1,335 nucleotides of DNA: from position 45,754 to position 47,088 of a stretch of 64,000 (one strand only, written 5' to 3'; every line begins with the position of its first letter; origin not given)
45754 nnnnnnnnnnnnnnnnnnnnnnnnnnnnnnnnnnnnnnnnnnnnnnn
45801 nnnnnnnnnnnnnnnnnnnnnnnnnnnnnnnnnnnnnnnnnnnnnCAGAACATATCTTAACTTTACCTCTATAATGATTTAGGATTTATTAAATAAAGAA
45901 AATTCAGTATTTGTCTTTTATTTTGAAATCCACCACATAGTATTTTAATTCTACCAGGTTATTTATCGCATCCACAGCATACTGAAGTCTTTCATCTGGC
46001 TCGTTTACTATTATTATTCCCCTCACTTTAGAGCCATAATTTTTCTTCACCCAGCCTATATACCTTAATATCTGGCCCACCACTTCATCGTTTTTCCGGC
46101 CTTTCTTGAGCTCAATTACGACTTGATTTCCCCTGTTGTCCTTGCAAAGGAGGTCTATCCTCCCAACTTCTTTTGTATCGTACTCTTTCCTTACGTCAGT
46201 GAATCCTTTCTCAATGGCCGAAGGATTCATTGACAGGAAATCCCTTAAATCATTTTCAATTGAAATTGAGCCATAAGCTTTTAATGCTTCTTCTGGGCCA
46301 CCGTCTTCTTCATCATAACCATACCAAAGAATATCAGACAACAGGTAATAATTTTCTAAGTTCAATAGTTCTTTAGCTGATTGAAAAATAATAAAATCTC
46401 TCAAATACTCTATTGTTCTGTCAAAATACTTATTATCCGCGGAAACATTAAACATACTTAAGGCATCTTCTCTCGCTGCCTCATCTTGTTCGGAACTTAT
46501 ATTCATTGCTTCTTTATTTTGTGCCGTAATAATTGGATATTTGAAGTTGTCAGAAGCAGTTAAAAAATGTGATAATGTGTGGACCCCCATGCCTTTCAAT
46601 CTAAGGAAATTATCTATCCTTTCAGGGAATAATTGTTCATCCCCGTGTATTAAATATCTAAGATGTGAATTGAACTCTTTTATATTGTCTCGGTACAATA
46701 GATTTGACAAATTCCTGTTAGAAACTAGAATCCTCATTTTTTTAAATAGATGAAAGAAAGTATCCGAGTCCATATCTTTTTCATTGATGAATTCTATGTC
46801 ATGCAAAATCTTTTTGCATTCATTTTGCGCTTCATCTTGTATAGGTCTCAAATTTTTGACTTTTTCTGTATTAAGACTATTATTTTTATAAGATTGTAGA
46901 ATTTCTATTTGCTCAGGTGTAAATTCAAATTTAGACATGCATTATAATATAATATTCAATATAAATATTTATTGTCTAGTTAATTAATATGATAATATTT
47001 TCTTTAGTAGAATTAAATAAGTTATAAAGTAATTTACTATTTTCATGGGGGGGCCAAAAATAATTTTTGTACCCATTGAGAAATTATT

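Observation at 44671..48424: DNA glycosylase-centered module in the island: YhcG-like PD-(D/E)XK nuclease, 139-aa protein and HhH-GPD glycosylase in an operon, with a divergent AlkA-like glycosylase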

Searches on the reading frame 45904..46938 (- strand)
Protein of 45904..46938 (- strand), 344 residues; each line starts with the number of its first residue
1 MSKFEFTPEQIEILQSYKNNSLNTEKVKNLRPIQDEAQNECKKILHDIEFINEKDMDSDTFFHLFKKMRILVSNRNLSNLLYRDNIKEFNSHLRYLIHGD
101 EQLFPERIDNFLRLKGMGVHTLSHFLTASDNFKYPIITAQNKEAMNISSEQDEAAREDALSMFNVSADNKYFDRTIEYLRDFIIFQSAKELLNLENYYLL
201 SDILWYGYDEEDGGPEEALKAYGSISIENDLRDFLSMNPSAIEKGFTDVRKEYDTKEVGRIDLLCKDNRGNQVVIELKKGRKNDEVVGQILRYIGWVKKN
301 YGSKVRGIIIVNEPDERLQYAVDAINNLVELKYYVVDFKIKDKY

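Call 3: search_protein_families(library=pfam, proteins=[window:45904-46938:-], max_evalue=0.1)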
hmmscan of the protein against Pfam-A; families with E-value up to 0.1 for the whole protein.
window:45904-46938:- (344 aa): 5 families
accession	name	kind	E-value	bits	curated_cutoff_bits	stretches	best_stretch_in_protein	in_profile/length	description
PF01939.22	NucS_C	-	6.2e-20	71.9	24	1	228-311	2-85/124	Endonuclease NucS C-terminal domain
PF14281.12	PDDEXK_4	-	0.0004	20.8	22.3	1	247-306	64-122/183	PD-(D/E)XK nuclease superfamily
PF06250.17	YhcG_C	-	0.0022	18.3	32.5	1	260-335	60-141/157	YhcG PDDEXK nuclease domain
PF01930.23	Cas_Cas4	-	0.011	16.3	22.7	1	250-321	46-115/160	Domain of unknown function DUF83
PF14082.12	SduA_C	-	0.02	15.5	27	0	227-283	3-57/159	Shedu protein SduA, C-terminal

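Call 4: search_protein_families(library=ncbifam, proteins=[window:45904-46938:-], max_evalue=0.1)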
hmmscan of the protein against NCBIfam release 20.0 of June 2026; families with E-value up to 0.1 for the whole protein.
window:45904-46938:- (344 aa): 4 families
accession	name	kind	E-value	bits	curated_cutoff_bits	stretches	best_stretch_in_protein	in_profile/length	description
NF003270.0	PRK04247.1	equivalog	1.3e-20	73.5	216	1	225-311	127-213/250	endonuclease NucS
NF002876.0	PRK03298.1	equivalog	2.9e-12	46.5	252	1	227-310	104-186/224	endonuclease NucS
NF050001.1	restrict_BbrUII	equivalog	0.0035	15.9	550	1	243-300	516-578/659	BbrUII/HgiDII family restriction enzyme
NF040671.1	PLuB_AAA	exception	0.033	11.5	999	1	259-293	485-519/1256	PLuB system helicase-like protein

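Call 5: search_protein_families(library=padloc, proteins=[window:45904-46938:-], max_evalue=0.1)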
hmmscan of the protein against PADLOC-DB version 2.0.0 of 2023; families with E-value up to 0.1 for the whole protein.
window:45904-46938:- (344 aa): 18 families
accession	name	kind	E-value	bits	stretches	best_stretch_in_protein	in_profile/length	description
PDLC04824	PDC-S02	-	4.7e-19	66.7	1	249-341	212-306/308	-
PDLC04799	PDC-S02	-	9.3e-16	55.8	1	256-341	218-306/308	-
PDLC04916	PDC-S11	-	1.2e-14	52.1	1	224-321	21-118/358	-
PDLC04915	PDC-S11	-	1.1e-08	32.8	1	251-299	50-100/379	-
PDLC04913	PDC-S11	-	4.1e-08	30.7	1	229-300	28-101/375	-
PDLC04909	PDC-S11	-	2.6e-07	28.5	1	229-294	28-95/347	-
PDLC04946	PDC-S18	-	3.1e-07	27.7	1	249-299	62-113/365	-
PDLC04914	PDC-S11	-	4.4e-07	27.4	1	241-338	38-129/314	-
PDLC04910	PDC-S11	-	5.2e-07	27.2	1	231-330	30-128/359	-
PDLC00944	Cas4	-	2.1e-05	22.8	1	258-324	67-138/177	Cas4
PDLC01250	Cas4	-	5.8e-05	21.4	1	247-329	51-135/168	"CAS-I,CAS-II,CAS-III,CAS-IV,CAS-V,CAS-VI; acquisition_associated"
PDLC04944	PDC-S18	-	0.00012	19.6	1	257-302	52-97/307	-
PDLC01447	Cas4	-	0.00015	20.2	1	233-324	46-117/161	"CAS-I,CAS-II,CAS-III,CAS-IV,CAS-V,CAS-VI; acquisition_associated"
PDLC04986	PDC-S28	-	0.0007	16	1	261-327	699-769/831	-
PDLC01611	Cas4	-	0.001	17.4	1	250-320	45-112/158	"CAS-I,CAS-II,CAS-III,CAS-IV,CAS-V,CAS-VI; acquisition_associated"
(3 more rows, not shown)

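Call 41: find_homologous_proteins(query=window:45904-46938:-, max_evalue=0.001)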
Query window:45904-46938:- (344 aa): 974 proteins with E <= 0.001 among 2653 candidates; the best 120 are listed.
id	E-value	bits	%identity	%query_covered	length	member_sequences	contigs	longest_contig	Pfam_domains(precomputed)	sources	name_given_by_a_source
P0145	2.6e-224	762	100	100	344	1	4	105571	PF01939.22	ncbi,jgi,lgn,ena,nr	ncbi:MAG TPA: endonuclease NucS [Methanofastidiosum sp.]|nr:endonuclease NucS [Methanofastidiosum sp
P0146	1.1e-123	431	60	100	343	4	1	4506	PF01939.22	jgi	jgi:hypothetical protein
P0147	1.1e-123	431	59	100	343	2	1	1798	PF01939.22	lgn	-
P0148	1.1e-123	431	58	100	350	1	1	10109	PF01939.22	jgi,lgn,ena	-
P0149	1.5e-122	427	59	100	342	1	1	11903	PF01939.22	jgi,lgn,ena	-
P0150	1.1e-121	424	58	100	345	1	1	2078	PF01939.22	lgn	-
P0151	1.7e-121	424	58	100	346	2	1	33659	PF01939.22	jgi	-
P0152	1.7e-121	424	57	100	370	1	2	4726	PF01939.22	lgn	-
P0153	1.5e-120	420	58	100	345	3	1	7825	PF01939.22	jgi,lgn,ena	-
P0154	3.1e-120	419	58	100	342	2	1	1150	PF01939.22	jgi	-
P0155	1.0e-119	418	58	100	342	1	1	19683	PF01939.22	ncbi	ncbi:MAG: endonuclease NucS domain-containing protein [Nitrosopumilaceae archaeon]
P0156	1.6e-119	417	58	100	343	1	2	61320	PF01939.22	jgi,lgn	jgi:CRISPR/Cas system-associated exonuclease Cas4 (RecB family)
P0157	5.2e-119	415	57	100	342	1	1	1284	PF01939.22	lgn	-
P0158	6.1e-119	415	57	100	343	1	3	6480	PF01939.22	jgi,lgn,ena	jgi:CRISPR/Cas system-associated exonuclease Cas4 (RecB family)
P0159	8.7e-119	415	57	100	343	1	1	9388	PF01939.22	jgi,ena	-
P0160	1.5e-118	414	57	100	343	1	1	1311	PF01939.22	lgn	-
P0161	1.5e-118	414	57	100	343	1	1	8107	PF01939.22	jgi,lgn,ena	-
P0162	2.1e-118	413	57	100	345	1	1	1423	PF01939.22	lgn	-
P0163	3.4e-118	413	57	100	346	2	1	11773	PF01939.22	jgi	jgi:hypothetical protein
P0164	6.4e-118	412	54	100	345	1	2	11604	PF01939.22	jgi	jgi:hypothetical protein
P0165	7.2e-118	412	56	100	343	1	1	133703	PF01939.22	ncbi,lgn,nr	ncbi:MAG: endonuclease NucS [Candidatus Omnitrophota bacterium]|nr:endonuclease NucS [Candidatus Omn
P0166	7.4e-118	412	56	100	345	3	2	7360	PF01939.22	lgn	-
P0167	1.9e-117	410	57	100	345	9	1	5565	PF01939.22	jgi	-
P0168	3.3e-117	410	57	100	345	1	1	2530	PF01939.22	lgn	-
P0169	7.2e-117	408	55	100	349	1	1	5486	PF01939.22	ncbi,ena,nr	ncbi:MAG: DUF91 domain-containing protein [Thaumarchaeota archaeon]|nr:DUF91 domain-containing prote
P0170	1.3e-115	404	55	100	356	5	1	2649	PF01939.22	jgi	-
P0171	3.3e-114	400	53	100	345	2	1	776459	PF01939.22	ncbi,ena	-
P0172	6.8e-114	399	57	100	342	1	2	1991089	PF01939.22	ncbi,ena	-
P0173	5.0e-113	396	55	100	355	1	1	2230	PF01939.22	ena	-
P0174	8.6e-111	388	54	100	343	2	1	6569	PF01939.22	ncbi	-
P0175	3.9e-110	386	54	99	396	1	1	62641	PF01939.22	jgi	jgi:hypothetical protein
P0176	1.3e-109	385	55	99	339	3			PF01939.22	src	-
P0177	1.4e-109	384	53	99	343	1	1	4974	PF01939.22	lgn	-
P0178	9.4e-109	382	54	100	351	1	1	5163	PF01939.22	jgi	-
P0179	2.5e-108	380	55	100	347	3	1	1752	PF01939.22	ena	-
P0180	4.2e-108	380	55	100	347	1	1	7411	PF01939.22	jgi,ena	-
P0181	3.4e-107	377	52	100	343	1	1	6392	PF01939.22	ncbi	-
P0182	3.6e-107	377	51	99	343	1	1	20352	PF01939.22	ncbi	-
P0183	1.4e-106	375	53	100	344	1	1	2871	PF01939.22,PF06250.18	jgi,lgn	jgi:hypothetical protein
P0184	2.2e-106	374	52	100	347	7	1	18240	PF01939.22,PF06250.18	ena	-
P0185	7.1e-106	372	53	99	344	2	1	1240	PF01939.22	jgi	jgi:hypothetical protein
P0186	8.7e-106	372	52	100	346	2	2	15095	PF01939.22,PF06250.18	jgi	jgi:hypothetical protein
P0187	1.3e-105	371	53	100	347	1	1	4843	PF01939.22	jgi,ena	-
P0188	2.0e-105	371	53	100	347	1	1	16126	PF01939.22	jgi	jgi:hypothetical protein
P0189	5.4e-105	369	53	100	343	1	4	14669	PF01939.22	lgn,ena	-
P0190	2.7e-104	367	51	100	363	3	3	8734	PF01939.22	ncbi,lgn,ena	-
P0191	3.2e-104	367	52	100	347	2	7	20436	PF01939.22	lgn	-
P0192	6.1e-104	366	51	100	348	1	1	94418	PF01939.22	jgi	jgi:hypothetical protein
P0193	7.8e-104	366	51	100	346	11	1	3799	PF01939.22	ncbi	-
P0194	9.1e-104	365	52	100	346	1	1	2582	PF01939.22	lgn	-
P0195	2.4e-103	364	52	100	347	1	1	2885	PF01939.22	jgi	jgi:hypothetical protein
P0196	7.7e-103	362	51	100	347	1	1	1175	PF01939.22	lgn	-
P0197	4.3e-102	360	51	100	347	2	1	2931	PF01939.22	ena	-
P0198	5.5e-102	360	50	99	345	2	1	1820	PF01939.22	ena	-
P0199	1.2e-101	358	52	100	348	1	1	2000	PF01939.22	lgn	-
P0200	5.3e-101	356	50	99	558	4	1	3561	PF01939.22,PF14082.13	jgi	-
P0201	6.2e-101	356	50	100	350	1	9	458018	PF01939.22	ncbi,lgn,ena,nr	ncbi:MAG: endonuclease NucS [Acidobacteriia bacterium]|nr:endonuclease NucS [Terriglobia bacterium]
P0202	6.7e-101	356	50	99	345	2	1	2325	PF01939.22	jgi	-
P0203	7.2e-101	356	50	100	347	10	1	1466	PF01939.22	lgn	-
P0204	1.4e-100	355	50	99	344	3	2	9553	PF01939.22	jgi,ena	-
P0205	2.1e-100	354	50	100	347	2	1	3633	PF01939.22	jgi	jgi:hypothetical protein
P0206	2.2e-100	354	50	100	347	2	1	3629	PF01939.22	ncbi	-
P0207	2.5e-100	354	50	100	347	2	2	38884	PF01939.22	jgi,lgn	jgi:hypothetical protein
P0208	4.8e-100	353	51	99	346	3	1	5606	PF01939.22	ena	-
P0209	2.2e-98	348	50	100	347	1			PF01939.22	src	-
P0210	2.3e-98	348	50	100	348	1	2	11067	PF01939.22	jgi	jgi:hypothetical protein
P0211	7.6e-98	346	50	99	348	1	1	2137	PF01939.22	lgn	-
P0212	1.7e-96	341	48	99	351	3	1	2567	PF01939.22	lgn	-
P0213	1.1e-95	339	49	100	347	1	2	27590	PF01939.22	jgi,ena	jgi:hypothetical protein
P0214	1.8e-95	338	48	99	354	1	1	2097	PF01939.22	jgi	-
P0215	7.4e-95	336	49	99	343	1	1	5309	PF01939.22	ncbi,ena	-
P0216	6.3e-94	333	49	99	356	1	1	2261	PF01939.22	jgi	jgi:CRISPR/Cas system-associated exonuclease Cas4 (RecB family)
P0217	9.3e-94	332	49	100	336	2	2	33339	PF01939.22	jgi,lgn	-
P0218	5.9e-93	330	56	81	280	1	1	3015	PF01939.22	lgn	-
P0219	1.2e-92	329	56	81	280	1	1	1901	PF01939.22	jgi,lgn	jgi:hypothetical protein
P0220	2.2e-92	328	56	81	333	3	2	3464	PF01939.22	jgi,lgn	jgi:hypothetical protein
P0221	1.4e-91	325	48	99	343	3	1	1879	PF01939.22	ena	-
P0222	4.1e-91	324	48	99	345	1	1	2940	PF01939.22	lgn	-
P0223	6.4e-91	323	47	100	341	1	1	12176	PF01939.22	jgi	-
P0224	2.1e-90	321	48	99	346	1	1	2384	PF01939.22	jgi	jgi:hypothetical protein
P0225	5.4e-90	320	46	99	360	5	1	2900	PF01939.22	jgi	-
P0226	2.1e-89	318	48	99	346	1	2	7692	PF01939.22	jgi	jgi:hypothetical protein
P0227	2.8e-89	318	48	100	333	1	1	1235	PF01939.22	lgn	-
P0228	3.8e-89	317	47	100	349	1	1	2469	PF01939.22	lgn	-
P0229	5.6e-89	317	45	100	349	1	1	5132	PF01939.22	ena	-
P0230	6.4e-89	317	46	99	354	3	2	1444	PF01939.22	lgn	-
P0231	7.3e-88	313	46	99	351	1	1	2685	PF01939.22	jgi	jgi:hypothetical protein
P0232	3.6e-87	311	48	99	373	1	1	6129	PF01939.22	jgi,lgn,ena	-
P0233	4.0e-87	311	46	99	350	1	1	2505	PF01939.22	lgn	-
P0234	1.6e-86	309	44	99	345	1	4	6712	PF01939.22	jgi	jgi:hypothetical protein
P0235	2.0e-86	308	47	99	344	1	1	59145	PF01939.22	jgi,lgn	jgi:hypothetical protein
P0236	2.2e-86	308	55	77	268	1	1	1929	PF01939.22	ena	-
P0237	2.5e-86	308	45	99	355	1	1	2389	PF01939.22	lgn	-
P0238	3.4e-86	308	46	99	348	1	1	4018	PF01939.22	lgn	-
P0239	3.0e-85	305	46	99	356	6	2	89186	PF01939.22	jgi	jgi:hypothetical protein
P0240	3.0e-85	304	42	99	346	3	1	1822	PF01939.22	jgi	jgi:Holliday junction resolvase-like predicted endonuclease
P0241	2.1e-84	302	46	99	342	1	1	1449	PF01939.22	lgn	-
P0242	1.2e-83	299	45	99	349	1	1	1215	PF01939.22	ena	-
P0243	1.6e-83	299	44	99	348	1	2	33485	PF01939.22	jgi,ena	jgi:hypothetical protein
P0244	3.1e-83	298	40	99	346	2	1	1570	PF01939.22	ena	-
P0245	6.4e-82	294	43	99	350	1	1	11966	PF01939.22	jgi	jgi:hypothetical protein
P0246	3.8e-81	291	55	73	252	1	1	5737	PF01939.22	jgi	jgi:hypothetical protein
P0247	5.3e-79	284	45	99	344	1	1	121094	PF01939.22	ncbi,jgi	ncbi:MAG: endonuclease NucS domain-containing protein [Candidatus Helarchaeota archaeon]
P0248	5.3e-79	284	46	89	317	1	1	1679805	PF01939.22,PF06250.18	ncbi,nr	ncbi:MAG: endonuclease NucS [Candidatus Bathyarchaeota archaeon]|nr:endonuclease NucS [Candidatus Ba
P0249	3.4e-77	278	43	99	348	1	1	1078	PF01939.22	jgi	-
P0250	7.7e-77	277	43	93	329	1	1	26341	PF01939.22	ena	-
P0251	4.3e-76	274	45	99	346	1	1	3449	PF01939.22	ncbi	-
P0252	4.7e-76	274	41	99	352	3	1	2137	PF01939.22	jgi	-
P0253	5.0e-76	274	41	100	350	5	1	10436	PF01939.22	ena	-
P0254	7.2e-76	274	44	99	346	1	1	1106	PF01939.22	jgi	-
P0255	2.7e-75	272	43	99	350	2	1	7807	PF01939.22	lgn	-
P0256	3.0e-75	272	45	99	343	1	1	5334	PF01939.22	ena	-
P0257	3.4e-75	271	45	99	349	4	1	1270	PF01939.22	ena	-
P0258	6.7e-75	270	45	99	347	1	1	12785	PF01939.22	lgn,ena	-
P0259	7.9e-75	270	42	99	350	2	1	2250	PF01939.22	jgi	-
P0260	5.5e-74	267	44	99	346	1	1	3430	PF01939.22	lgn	-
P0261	1.2e-73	266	42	99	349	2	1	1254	PF01939.22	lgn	-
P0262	1.2e-73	266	44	99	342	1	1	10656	PF01939.22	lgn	-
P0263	1.6e-73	266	44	99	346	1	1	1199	PF01939.22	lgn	-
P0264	1.7e-73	266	44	99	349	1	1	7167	PF01939.22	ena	-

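Call 47: search_solved_structures(query=A3, max_evalue=10, show_alignments=3)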
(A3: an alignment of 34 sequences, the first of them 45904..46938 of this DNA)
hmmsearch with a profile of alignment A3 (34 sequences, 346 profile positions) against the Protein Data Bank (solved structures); distinct sequences matched with E-value up to 10: 2.
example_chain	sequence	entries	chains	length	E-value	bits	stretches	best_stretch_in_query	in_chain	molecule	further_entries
2vld_A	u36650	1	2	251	3e-11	46.1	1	227-309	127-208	Endonuclease NucS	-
5gke_A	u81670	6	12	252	4.7e-08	35.6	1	227-309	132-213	Endonuclease EndoMS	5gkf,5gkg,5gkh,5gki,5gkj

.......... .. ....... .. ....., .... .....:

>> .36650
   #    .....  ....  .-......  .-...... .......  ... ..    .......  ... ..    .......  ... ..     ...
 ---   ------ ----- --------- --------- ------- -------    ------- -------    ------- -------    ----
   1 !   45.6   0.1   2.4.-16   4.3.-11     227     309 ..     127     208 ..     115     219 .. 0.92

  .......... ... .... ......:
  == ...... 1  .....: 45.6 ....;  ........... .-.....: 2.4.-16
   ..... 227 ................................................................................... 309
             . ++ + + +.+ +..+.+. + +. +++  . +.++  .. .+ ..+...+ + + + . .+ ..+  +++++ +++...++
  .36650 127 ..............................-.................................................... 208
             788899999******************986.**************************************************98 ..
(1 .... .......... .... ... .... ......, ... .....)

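Call 55: find_related_loci(query=A3, collection=viral_contigs, flank=6000)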
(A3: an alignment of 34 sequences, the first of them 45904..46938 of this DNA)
Query A3 (344 aa) in viral_contigs; peptide patterns used: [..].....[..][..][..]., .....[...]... (x = any residue, [..] = any of these).
8 stretches matched a pattern; 1 encode a relative of the query (tblastn E <= 1e-3); 1 distinct loci.
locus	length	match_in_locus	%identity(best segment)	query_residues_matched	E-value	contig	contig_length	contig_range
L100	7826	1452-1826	41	215-333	2e-18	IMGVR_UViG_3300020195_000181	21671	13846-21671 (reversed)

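Call 60: predict_structure(alignment_id=A3)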
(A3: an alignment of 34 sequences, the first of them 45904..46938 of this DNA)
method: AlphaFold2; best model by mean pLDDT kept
length: 344 residues; sequences in the alignment: 34
mean_pLDDT: 91.4   pTM: 0.63
mean pLDDT of the five models: 91.4, 89.7, 89.0, 86.9, 86.8
residues with pLDDT >= 90: 266; 70-90: 57; 50-70: 11; < 50: 10
segments of 3 or more residues with pLDDT < 50: 213-222
pLDDT, mean of each block of 10 residues (from residue 1): 92 93 84 95 98 97 97 91 94 98 97 95 98 96 94 97 91 97 98 96 83 47 66 94 96 94 97 93 91 97 95 91 93 83 74
secondary structure, 60 per line:
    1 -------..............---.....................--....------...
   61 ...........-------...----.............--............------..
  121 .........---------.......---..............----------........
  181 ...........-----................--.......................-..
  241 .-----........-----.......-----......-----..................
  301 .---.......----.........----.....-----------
elements in order: H8-21 H25-45 H48-51 H58-71 H86-98 H101-112 H119-129 H139-145 H149-162 H173-191 H197-212 H215-237 E247-254 E260-266 E272-277 H283-301 E305-311 H316-324 E329-333

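Call 75: list_cluster_members(proteins=[P0155, P0169, P0165, P0172, P0171, P0174, P0181, P0182, P0193, P0206])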
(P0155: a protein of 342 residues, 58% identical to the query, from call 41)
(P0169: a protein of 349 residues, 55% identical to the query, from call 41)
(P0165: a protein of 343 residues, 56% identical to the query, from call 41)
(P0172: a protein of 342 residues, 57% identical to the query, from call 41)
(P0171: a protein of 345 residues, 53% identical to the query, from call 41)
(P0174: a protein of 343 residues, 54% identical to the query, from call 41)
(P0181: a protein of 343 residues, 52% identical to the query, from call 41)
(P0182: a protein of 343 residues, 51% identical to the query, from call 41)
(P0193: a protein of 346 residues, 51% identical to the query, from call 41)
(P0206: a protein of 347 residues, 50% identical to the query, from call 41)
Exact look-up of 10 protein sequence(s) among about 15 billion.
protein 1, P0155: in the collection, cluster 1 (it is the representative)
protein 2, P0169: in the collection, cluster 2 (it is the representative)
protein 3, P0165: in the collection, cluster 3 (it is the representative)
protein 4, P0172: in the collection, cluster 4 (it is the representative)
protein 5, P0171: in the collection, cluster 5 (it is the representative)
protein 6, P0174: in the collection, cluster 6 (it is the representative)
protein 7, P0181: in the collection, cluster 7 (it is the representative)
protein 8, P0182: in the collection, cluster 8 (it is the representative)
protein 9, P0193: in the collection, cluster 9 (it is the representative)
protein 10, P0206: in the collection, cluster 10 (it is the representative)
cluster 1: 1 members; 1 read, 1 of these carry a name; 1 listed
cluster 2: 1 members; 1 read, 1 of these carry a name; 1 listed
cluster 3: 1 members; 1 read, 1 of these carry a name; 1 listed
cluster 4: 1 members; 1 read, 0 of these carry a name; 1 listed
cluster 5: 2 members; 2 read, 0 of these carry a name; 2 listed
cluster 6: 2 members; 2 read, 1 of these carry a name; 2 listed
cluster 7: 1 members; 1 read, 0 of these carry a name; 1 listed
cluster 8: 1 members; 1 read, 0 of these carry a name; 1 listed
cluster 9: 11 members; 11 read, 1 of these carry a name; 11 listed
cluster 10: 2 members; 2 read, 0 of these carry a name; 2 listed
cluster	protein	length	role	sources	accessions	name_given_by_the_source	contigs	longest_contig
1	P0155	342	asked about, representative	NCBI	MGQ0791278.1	MAG: endonuclease NucS domain-containing protein [Nitrosopumilaceae archaeon]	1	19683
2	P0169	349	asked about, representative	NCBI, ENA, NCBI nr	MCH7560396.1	MAG: DUF91 domain-containing protein [Thaumarchaeota archaeon] | DUF91 domain-containing protein [Nitrososphaerota archaeon]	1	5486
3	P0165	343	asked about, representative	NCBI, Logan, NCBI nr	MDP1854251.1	MAG: endonuclease NucS [Candidatus Omnitrophota bacterium] | endonuclease NucS [Candidatus Omnitrophota bacterium]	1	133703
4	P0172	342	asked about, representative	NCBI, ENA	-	-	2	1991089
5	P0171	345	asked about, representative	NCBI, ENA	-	-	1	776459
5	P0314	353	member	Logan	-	-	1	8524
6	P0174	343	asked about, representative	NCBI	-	-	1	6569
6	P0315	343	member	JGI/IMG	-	hypothetical protein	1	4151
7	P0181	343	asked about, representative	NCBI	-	-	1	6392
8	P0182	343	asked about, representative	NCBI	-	-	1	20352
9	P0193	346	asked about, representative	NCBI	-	-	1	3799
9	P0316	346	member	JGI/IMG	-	hypothetical protein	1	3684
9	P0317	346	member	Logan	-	-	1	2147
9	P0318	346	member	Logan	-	-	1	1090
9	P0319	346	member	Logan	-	-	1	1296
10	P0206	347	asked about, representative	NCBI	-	-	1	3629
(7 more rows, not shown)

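Call 80: find_related_loci(query=A3, collection=metagenome_contigs, flank=5000)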
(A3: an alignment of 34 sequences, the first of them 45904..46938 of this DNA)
Query A3 (344 aa) in metagenome_contigs; peptide patterns used: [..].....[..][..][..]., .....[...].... (x = any residue, [..] = any of these).
599 stretches matched a pattern (row limit reached: there are more); 576 encode a relative of the query (tblastn E <= 1e-3); the best 80 are kept; 80 distinct loci.
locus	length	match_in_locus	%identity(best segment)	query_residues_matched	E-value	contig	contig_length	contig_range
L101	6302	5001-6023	59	1-343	2e-132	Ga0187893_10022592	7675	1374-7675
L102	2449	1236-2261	60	1-343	1e-138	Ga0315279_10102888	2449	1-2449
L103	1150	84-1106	58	1-343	9e-142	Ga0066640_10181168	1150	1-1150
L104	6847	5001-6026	58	1-343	4e-129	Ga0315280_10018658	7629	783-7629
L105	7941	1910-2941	58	1-343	2e-128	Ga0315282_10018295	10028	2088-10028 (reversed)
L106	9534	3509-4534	58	1-343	2e-128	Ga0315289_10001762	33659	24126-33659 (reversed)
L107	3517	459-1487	57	1-344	7e-131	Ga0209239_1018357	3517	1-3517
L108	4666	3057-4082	56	1-343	1e-120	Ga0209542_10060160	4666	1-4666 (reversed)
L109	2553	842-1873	55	1-344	5e-120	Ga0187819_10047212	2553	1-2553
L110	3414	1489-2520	52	1-344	1e-117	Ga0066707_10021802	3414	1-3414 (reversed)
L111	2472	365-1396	54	1-344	2e-120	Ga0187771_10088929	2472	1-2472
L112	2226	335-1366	50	1-344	2e-114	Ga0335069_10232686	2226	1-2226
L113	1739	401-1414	47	6-344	1e-107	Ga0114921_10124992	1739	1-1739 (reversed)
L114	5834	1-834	56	68-344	8e-100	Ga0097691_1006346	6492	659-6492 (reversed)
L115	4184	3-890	51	50-344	5e-98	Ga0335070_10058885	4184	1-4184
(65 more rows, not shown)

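Call 82: search_protein_families(library=phrogs, proteins=[window:45904-46938:-], max_evalue=0.01)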
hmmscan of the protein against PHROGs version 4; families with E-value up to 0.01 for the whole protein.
window:45904-46938:- (344 aa): 2 families
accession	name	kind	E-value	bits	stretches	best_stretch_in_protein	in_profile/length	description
phrog_36793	-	unknown function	2.4e-05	24.5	1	229-334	192-291/321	-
phrog_6203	-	unknown function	0.00051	19.7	1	249-301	510-565/644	-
